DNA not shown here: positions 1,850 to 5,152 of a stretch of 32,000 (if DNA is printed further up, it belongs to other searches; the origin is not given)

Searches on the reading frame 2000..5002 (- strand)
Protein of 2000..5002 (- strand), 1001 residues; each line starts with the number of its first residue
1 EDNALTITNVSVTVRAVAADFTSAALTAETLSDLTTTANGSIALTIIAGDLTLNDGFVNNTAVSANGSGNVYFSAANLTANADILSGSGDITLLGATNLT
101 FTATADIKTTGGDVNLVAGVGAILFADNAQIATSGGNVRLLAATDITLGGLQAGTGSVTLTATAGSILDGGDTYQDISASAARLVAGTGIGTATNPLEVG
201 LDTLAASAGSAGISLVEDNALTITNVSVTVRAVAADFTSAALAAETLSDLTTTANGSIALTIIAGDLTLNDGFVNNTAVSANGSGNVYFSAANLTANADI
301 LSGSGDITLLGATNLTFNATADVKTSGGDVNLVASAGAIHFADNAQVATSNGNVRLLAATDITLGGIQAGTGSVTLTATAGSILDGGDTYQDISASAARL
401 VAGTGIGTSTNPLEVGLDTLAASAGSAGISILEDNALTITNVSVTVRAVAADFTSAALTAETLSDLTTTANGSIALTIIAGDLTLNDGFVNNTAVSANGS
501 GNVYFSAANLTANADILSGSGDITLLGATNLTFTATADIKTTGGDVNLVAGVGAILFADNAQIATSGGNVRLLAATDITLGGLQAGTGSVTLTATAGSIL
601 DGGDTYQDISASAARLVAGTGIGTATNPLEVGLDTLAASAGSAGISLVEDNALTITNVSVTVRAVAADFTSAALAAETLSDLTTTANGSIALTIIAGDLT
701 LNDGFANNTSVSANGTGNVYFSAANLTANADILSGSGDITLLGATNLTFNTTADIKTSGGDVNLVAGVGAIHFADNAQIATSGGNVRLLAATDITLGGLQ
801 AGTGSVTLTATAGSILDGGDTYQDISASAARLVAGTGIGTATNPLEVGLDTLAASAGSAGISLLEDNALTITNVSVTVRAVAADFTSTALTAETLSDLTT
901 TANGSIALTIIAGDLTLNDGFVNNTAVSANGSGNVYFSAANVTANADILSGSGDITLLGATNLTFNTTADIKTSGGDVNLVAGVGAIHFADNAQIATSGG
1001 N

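Call 36: search_protein_families(library=pfam, proteins=[window:2000-5002:-], max_evalue=0.01)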
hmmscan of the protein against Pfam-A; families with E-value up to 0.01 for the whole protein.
window:2000-5002:- (1001 aa): 5 families
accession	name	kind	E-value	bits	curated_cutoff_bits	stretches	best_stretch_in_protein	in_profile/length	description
PF02566.24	OsmC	-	2.3e-06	28.4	27.5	0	407-465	3-67/100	OsmC-like protein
PF04582.17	Reo_sigmaC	-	2.7e-06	28.1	28.1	0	153-203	36-86/130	Reovirus sigma C capsid protein C-terminal domain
PF20980.2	lpg1496_N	-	0.00066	20.1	27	0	718-766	32-80/134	lpg1496 N-terminal domain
PF17758.7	Prot_ATP_ID_OB_N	-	0.0017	18.5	23.4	0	775-803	13-41/62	Proteasomal ATPase OB N-terminal domain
PF24220.1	DUF7439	-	0.0079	16.6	27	0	115-133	35-53/75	Family of unknown function (DUF7439)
